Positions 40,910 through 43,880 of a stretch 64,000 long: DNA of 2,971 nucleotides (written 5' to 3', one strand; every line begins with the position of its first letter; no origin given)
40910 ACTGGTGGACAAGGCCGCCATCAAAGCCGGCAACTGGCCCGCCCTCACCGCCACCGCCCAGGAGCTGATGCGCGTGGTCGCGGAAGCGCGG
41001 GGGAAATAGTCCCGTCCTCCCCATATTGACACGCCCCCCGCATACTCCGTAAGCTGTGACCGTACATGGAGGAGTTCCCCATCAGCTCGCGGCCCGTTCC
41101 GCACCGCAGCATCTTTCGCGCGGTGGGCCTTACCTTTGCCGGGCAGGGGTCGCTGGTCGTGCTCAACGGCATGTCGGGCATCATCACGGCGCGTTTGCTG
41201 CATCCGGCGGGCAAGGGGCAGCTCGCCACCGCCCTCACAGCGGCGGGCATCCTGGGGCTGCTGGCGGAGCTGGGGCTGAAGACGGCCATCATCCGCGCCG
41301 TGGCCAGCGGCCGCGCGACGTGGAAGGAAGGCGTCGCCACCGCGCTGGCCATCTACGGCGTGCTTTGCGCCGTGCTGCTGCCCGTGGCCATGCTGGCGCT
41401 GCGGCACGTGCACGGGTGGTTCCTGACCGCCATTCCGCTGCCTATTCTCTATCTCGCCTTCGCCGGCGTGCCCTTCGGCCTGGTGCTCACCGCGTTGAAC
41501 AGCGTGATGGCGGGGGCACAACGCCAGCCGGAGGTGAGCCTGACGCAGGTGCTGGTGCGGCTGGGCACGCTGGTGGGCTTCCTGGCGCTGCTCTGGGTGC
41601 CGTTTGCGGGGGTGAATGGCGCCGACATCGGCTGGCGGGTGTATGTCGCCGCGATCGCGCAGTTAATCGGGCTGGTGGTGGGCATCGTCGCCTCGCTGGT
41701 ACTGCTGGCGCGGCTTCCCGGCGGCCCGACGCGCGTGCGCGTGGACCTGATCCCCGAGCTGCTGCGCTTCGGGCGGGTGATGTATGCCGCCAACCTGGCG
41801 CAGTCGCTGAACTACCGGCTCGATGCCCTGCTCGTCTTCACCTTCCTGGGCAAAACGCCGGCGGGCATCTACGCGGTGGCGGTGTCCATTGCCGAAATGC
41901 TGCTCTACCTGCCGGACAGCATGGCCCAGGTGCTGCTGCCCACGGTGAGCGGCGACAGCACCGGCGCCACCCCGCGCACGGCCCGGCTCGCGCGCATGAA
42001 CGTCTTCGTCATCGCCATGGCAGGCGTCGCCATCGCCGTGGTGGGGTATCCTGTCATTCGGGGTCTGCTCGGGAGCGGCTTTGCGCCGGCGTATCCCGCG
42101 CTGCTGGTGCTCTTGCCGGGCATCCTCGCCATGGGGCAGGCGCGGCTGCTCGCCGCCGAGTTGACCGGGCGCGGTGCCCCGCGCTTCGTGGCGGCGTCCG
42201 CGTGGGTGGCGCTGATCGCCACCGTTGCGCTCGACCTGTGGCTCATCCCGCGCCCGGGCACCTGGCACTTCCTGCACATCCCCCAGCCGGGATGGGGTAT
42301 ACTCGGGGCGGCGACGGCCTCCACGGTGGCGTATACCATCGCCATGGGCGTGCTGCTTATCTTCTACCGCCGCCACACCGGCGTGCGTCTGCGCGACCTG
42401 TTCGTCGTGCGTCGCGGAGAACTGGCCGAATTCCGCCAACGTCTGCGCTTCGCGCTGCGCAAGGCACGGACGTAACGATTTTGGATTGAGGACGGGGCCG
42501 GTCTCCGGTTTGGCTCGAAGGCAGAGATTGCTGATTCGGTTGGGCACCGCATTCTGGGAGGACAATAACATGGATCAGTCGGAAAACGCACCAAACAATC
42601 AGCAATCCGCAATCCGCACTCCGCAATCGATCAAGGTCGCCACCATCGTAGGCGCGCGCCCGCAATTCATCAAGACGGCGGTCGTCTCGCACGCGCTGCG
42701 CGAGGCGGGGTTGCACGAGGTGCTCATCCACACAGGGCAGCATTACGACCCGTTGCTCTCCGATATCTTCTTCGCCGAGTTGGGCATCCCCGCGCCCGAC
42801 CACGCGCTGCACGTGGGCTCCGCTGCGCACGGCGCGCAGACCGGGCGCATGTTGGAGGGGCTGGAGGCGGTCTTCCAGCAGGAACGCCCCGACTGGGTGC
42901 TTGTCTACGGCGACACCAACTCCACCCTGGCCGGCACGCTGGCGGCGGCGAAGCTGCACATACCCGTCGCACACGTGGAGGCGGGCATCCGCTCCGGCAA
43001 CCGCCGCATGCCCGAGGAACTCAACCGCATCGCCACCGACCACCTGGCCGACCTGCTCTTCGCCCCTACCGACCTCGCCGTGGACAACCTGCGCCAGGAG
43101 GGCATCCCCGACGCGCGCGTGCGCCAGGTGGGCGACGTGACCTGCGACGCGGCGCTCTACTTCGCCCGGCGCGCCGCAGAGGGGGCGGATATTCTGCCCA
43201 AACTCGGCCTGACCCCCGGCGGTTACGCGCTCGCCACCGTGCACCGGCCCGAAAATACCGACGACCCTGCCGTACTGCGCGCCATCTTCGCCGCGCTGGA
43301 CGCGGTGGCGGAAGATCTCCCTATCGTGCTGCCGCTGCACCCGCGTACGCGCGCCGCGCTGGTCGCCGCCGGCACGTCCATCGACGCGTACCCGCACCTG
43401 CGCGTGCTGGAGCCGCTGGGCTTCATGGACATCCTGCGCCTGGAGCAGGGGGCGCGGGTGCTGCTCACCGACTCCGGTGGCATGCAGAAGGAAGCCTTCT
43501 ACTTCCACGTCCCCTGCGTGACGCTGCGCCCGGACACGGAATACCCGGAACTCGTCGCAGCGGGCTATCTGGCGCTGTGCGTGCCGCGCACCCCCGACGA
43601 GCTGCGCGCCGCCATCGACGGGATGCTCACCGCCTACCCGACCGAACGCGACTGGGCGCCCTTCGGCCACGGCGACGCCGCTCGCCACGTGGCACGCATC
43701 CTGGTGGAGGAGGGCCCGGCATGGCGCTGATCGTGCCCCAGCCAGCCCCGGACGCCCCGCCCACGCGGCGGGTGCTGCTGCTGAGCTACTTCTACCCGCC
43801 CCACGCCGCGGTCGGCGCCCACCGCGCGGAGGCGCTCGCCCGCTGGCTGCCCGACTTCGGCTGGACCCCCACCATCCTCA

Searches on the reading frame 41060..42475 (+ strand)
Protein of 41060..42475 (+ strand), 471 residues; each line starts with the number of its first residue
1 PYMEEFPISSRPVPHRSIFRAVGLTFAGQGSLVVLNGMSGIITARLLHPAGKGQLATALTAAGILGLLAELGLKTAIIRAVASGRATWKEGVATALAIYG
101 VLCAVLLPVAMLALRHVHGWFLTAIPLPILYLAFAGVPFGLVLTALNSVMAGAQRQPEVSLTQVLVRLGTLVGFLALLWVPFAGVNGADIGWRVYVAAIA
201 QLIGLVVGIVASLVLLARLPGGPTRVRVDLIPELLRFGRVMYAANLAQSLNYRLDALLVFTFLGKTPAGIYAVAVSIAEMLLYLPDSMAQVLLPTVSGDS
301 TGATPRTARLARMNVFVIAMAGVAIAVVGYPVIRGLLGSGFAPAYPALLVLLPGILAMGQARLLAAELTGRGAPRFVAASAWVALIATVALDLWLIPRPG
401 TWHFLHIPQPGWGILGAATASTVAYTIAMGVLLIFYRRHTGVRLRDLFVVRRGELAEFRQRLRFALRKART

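Call 24: search_protein_families(library=pfam, proteins=[window:41060-42475:+], max_evalue=0.00001)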
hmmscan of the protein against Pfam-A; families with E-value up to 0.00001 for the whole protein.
window:41060-42475:+ (471 aa): 2 families
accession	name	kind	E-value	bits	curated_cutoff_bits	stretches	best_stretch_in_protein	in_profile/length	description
PF01943.22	Polysacc_synt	-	3.7e-18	66.4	28.2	1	41-297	24-271/274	Polysaccharide biosynthesis protein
PF13440.11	Polysacc_synt_3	-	5.2e-15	55.9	23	1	43-344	2-291/293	Polysaccharide biosynthesis protein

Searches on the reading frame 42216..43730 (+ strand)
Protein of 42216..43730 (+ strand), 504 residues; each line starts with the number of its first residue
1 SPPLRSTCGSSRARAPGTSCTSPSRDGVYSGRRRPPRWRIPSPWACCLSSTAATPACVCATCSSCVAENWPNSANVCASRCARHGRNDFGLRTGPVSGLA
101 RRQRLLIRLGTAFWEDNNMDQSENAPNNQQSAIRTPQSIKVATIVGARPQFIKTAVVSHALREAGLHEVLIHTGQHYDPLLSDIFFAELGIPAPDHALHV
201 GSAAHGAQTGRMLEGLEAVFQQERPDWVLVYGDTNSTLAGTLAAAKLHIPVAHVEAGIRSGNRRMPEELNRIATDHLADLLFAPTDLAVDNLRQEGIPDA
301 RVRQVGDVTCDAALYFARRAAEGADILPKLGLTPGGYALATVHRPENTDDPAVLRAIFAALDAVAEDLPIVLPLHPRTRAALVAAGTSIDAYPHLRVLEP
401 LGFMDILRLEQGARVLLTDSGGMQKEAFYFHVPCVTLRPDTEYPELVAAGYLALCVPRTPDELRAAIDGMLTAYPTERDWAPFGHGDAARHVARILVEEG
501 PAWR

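Call 24: search_protein_families(library=pfam, proteins=[window:42216-43730:+], max_evalue=0.00001)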
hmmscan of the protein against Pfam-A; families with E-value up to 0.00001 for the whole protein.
window:42216-43730:+ (504 aa): 2 families
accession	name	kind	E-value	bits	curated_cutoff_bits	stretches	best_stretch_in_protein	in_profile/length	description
PF02350.25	Epimerase_2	-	1.6e-102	343.4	30.6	1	162-496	4-346/347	UDP-N-acetylglucosamine 2-epimerase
PF13579.12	Glyco_trans_4_4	-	3.9e-08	34.2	29.7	1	158-305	11-155/158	Glycosyl transferase 4-like domain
